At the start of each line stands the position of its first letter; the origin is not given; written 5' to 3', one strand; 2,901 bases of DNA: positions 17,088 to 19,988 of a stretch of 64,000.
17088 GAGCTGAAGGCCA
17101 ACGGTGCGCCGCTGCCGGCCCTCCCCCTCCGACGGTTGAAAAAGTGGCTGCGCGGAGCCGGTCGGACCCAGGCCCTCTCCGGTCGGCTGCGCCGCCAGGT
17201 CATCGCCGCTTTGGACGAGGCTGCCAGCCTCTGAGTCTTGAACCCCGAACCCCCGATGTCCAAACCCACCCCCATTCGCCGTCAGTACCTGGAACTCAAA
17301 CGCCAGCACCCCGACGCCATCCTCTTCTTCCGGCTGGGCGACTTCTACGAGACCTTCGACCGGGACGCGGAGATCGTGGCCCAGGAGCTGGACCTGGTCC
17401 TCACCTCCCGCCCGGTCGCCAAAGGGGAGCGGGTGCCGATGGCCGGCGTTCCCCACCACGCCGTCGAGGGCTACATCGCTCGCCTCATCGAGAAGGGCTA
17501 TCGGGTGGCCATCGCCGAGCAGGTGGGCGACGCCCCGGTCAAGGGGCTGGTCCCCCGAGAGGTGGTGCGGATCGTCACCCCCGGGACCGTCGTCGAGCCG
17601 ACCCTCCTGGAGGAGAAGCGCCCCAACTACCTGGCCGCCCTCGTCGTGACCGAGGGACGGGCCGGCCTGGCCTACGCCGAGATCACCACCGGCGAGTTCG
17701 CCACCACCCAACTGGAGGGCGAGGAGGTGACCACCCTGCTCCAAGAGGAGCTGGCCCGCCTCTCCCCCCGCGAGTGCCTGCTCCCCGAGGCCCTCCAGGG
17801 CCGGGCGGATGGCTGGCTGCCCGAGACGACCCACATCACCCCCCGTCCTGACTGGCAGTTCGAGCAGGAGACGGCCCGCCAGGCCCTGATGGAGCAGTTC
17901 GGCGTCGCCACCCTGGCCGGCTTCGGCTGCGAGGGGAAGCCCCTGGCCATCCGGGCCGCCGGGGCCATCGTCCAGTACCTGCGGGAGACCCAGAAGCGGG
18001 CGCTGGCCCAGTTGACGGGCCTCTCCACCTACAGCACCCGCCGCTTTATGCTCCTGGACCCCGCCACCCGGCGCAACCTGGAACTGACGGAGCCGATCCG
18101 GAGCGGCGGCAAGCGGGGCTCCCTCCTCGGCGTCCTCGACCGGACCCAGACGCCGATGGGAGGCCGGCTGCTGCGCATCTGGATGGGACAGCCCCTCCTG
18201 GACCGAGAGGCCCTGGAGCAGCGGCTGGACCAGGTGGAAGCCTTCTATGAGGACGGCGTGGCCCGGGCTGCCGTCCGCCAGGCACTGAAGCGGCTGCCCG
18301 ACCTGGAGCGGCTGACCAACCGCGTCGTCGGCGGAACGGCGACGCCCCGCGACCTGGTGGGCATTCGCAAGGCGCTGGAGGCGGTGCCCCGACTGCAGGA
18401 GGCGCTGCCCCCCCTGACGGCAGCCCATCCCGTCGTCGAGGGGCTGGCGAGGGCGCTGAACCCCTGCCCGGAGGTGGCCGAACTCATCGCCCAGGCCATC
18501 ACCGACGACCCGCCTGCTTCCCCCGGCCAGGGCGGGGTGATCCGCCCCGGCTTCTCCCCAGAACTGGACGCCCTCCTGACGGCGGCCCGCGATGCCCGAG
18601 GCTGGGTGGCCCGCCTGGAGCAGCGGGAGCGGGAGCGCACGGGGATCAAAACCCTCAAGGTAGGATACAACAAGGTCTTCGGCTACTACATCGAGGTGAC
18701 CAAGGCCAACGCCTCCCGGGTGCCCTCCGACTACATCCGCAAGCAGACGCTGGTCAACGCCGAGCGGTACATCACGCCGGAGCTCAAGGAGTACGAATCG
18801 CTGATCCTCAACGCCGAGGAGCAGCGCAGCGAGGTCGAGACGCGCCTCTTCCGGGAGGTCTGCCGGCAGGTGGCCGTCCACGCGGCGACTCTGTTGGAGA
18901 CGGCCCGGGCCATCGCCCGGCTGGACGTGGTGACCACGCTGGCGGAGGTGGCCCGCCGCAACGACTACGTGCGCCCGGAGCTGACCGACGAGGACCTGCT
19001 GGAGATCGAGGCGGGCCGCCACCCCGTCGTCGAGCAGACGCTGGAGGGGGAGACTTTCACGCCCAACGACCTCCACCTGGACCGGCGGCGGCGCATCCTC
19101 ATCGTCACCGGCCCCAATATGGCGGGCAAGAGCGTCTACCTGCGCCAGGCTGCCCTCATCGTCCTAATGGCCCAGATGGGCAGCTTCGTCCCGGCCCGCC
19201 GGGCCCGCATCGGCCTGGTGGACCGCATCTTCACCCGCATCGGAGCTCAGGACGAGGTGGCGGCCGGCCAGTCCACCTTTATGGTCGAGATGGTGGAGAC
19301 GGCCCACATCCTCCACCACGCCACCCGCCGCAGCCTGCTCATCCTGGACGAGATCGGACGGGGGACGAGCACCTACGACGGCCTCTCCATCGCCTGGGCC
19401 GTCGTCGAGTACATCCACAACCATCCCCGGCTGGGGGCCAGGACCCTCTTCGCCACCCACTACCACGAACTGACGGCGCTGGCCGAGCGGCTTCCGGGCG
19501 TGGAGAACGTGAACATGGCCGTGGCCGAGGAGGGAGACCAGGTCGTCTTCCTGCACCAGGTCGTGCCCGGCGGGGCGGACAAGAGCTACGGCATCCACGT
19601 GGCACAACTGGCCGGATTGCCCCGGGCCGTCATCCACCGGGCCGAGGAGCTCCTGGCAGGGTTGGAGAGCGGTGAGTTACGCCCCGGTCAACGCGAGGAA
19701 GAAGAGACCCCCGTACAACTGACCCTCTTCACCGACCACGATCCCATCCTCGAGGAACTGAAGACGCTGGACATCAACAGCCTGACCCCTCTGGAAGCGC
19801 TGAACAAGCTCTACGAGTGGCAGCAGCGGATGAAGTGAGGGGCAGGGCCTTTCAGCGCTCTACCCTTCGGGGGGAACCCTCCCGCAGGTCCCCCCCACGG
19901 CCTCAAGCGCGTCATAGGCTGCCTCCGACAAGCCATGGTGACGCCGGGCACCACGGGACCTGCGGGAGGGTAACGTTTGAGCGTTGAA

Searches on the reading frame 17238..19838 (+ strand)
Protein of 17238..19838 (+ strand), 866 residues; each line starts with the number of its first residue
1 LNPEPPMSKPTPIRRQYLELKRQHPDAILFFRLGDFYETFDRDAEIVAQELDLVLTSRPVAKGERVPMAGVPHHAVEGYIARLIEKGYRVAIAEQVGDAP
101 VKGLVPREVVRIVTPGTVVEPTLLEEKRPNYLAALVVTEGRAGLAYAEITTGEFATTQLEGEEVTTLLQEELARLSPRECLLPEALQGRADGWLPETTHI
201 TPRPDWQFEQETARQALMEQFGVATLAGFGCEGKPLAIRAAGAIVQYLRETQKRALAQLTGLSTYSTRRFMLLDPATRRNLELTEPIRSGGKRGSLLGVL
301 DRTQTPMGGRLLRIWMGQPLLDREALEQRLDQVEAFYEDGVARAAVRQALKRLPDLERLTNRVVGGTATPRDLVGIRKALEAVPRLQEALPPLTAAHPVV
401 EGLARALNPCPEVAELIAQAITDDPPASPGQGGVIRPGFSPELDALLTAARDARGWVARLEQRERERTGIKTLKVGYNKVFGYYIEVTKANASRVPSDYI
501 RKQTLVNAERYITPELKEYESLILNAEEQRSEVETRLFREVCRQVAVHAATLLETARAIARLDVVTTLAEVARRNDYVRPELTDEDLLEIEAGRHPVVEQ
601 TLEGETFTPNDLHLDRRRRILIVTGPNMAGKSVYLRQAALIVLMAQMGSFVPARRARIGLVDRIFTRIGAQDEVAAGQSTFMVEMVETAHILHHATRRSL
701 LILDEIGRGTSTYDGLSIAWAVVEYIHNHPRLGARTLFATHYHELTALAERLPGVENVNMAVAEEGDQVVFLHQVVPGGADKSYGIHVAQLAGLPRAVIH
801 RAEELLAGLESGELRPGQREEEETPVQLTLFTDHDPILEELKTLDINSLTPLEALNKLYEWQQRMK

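Call 21: search_protein_families(library=pfam, proteins=[window:17238-19838:+], max_evalue=0.00001)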
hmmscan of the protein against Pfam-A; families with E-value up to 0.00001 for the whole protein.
window:17238-19838:+ (866 aa): 5 families
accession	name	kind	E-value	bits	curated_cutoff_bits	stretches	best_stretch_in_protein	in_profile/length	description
PF00488.27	MutS_V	-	2.7e-86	288.8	30.2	1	621-809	1-187/188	MutS domain V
PF05192.23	MutS_III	-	1.4e-51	176.1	34.1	1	276-569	1-194/194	MutS domain III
PF01624.25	MutS_I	-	1.2e-40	138.7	20.6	1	11-120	1-111/113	MutS domain I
PF05190.23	MutS_IV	-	9e-31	106.5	22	1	438-528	1-91/92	MutS family domain IV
PF05188.22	MutS_II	-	5.7e-29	101.6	25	1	130-259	1-132/133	MutS domain II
